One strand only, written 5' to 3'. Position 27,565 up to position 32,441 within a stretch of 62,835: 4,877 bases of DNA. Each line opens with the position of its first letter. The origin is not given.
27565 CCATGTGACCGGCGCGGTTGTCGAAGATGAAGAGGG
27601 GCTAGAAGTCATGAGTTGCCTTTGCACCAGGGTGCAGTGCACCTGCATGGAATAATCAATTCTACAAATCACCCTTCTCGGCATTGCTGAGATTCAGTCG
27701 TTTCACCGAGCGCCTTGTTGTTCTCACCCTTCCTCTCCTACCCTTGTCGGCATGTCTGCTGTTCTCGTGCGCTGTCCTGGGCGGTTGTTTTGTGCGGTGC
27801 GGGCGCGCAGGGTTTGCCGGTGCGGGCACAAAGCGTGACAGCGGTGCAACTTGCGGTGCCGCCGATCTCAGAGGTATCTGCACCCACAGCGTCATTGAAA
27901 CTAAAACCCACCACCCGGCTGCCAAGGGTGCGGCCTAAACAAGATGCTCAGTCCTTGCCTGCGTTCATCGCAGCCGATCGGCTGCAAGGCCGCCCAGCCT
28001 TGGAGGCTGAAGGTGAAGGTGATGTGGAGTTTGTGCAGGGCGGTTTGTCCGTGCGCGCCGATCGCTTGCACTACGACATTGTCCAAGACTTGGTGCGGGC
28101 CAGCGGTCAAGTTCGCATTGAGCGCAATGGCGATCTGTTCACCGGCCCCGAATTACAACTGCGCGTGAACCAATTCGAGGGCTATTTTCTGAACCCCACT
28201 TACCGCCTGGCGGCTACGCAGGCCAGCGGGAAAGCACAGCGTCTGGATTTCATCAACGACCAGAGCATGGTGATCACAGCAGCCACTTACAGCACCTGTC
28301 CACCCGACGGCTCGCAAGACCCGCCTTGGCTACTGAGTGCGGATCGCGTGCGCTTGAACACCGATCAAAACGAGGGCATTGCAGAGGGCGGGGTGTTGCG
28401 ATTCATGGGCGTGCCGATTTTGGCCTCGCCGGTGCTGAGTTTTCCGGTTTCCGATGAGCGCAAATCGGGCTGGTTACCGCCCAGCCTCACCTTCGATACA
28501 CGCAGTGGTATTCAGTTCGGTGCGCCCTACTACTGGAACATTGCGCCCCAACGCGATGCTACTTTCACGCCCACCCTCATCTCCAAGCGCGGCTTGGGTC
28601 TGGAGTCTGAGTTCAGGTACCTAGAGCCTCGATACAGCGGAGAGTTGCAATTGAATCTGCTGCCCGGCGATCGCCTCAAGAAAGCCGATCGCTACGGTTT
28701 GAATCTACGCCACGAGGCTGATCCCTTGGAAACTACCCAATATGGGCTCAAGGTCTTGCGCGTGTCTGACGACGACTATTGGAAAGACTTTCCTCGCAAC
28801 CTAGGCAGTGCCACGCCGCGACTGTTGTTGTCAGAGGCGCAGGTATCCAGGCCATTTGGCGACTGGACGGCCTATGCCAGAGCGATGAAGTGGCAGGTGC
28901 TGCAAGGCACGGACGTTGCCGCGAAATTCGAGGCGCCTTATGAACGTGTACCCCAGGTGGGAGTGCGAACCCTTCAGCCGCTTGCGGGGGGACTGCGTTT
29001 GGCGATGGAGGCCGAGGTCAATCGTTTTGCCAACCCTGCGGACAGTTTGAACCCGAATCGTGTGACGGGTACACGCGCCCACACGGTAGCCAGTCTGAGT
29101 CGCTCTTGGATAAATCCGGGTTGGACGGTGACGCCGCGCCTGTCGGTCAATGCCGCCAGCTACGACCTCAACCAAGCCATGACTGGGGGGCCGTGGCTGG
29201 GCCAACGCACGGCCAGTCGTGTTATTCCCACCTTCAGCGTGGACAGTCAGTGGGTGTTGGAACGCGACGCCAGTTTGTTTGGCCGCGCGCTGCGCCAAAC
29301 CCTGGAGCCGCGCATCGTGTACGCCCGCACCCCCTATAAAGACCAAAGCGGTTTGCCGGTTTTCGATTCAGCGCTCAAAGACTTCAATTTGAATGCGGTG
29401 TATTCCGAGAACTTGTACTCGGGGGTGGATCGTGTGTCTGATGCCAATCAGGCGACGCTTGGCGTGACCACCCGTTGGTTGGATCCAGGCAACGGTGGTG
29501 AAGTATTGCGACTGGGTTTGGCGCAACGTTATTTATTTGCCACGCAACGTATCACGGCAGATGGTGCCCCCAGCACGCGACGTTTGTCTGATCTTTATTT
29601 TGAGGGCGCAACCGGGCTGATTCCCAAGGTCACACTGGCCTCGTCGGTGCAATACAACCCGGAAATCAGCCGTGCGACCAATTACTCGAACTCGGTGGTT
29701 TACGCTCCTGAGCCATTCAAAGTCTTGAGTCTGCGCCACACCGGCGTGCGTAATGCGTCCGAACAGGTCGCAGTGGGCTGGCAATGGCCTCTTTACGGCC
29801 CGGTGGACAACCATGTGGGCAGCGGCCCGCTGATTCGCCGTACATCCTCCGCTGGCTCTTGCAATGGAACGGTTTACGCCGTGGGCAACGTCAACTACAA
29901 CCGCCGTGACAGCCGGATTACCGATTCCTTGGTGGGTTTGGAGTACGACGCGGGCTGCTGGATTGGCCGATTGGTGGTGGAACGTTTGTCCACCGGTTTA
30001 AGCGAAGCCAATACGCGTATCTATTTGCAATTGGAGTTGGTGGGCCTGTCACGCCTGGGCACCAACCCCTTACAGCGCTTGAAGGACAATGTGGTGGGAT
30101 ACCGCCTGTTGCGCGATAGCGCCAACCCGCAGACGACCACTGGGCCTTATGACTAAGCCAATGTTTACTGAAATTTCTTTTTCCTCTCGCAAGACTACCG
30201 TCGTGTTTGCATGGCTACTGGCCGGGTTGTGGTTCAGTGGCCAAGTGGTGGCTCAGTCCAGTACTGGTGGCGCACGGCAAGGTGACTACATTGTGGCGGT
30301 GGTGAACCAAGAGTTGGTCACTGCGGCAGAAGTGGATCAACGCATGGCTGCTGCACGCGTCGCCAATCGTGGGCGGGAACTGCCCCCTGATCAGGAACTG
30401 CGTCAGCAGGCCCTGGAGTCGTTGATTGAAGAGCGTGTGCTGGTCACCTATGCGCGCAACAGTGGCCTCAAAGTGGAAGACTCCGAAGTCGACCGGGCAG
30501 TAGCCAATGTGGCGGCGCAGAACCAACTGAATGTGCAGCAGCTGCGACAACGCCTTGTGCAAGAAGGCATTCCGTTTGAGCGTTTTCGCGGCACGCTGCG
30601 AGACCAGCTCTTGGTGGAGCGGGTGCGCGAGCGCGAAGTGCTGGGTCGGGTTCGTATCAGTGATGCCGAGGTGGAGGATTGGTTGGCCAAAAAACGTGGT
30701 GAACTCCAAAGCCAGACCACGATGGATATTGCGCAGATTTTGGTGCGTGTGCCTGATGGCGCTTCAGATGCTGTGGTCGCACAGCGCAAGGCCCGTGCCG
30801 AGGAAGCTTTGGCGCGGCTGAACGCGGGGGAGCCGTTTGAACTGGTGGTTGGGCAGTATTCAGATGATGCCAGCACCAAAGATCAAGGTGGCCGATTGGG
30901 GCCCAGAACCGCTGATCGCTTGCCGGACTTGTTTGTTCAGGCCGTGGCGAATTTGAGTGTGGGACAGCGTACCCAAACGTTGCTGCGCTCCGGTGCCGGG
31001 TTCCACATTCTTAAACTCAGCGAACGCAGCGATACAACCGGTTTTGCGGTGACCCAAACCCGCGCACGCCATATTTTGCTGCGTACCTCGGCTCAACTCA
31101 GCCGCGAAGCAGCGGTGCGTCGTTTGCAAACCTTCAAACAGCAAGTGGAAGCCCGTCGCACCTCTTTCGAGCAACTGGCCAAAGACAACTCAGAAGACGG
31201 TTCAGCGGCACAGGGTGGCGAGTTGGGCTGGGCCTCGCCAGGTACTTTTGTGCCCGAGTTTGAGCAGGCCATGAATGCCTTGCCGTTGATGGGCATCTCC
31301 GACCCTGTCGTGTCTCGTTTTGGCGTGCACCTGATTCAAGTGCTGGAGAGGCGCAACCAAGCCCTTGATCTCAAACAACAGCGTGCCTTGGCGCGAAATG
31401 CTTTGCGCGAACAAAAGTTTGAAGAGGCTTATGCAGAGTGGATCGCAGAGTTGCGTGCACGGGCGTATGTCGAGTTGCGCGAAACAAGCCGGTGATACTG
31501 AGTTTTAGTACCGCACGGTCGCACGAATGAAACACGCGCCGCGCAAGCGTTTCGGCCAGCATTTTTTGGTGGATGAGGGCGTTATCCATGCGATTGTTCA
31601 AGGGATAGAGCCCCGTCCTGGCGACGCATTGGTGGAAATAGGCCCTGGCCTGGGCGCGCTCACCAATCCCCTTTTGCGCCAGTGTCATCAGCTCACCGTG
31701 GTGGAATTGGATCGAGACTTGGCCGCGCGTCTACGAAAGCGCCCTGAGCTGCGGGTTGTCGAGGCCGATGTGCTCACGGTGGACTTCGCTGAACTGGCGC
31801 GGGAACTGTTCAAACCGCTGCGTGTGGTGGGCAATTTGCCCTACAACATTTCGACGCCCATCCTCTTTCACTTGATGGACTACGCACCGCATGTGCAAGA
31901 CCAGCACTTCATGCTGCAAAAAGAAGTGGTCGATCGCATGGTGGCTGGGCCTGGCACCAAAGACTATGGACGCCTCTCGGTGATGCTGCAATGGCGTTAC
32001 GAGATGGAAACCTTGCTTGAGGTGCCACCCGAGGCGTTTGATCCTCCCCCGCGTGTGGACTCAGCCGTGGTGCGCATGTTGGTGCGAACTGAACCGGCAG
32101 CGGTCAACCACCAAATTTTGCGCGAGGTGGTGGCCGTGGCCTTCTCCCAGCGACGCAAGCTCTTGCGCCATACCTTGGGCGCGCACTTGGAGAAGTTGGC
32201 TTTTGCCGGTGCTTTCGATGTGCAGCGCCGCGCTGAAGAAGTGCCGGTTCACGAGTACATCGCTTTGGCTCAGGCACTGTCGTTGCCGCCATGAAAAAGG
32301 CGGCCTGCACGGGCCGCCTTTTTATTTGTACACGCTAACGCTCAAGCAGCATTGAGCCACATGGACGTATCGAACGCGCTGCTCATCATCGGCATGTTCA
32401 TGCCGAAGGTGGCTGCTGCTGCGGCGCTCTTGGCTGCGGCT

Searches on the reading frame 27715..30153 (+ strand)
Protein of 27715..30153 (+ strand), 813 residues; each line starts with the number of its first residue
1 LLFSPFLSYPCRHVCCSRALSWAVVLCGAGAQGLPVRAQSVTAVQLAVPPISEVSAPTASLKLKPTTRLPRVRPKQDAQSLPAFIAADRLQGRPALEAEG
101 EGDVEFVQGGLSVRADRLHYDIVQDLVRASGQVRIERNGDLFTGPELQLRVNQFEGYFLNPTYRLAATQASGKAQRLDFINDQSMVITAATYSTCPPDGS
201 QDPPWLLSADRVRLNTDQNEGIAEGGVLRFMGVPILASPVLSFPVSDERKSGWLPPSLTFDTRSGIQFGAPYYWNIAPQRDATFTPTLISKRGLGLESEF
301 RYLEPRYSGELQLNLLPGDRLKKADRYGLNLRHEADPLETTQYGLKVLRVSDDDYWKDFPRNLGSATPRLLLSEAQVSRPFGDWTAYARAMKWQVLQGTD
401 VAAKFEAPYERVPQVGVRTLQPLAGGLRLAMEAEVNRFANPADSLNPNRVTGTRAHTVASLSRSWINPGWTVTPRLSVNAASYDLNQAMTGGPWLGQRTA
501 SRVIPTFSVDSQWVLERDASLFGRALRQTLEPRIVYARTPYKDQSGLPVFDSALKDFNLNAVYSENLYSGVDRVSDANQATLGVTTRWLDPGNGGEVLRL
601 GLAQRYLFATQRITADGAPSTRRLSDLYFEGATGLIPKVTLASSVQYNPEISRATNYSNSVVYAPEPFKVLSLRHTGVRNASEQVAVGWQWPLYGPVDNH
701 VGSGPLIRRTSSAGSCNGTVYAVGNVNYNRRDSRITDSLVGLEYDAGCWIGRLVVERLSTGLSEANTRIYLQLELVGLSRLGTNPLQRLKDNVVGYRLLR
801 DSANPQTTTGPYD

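Call 23: search_protein_families(library=pfam, proteins=[window:27715-30153:+], max_evalue=0.00001)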
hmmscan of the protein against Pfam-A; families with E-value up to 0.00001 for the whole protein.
window:27715-30153:+ (813 aa): 2 families
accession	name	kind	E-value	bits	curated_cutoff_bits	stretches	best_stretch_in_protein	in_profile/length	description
PF04453.20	LptD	-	2.2e-76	258.1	22.4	1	325-684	2-361/384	LPS transport system D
PF19838.5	LptD_2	-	2.9e-07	30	22.5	1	227-337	7-128/464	LptD protein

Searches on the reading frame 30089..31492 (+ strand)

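Call 23: search_protein_families(library=pfam, proteins=[window:30089-31492:+], max_evalue=0.00001)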
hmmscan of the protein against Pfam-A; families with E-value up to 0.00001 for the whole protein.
window:30089-31492:+ (468 aa): 6 families
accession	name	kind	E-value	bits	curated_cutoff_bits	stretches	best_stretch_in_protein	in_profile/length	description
PF13616.12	Rotamase_3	-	2.6e-36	125.1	22.5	2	317-421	10-115/116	PPIC-type PPIASE domain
PF00639.27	Rotamase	-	1.5e-35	122.5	21.7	2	328-418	1-95/97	PPIC-type PPIASE domain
PF09312.16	SurA_N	-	3e-27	95.6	30.8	1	66-180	2-118/118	SurA N-terminal domain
PF13624.11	SurA_N_3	-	5.8e-17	62.4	27.2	1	39-179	17-161/162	SurA-like N-terminal domain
PF13145.12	Rotamase_2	-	5.4e-11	43.8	27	0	190-313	1-108/121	PPIC-type PPIASE domain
PF13623.11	SurA_N_2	-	7.1e-11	42.6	28.5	1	37-145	11-126/145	SurA-like N-terminal domain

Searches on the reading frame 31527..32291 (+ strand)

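Call 23: search_protein_families(library=pfam, proteins=[window:31527-32291:+], max_evalue=0.00001)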
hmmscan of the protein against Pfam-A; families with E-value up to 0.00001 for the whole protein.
window:31527-32291:+ (255 aa): 1 family
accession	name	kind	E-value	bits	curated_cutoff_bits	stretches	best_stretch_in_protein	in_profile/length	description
PF00398.26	RrnaAD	-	2.7e-64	217.2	24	1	5-222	4-228/263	Ribosomal RNA adenine dimethylase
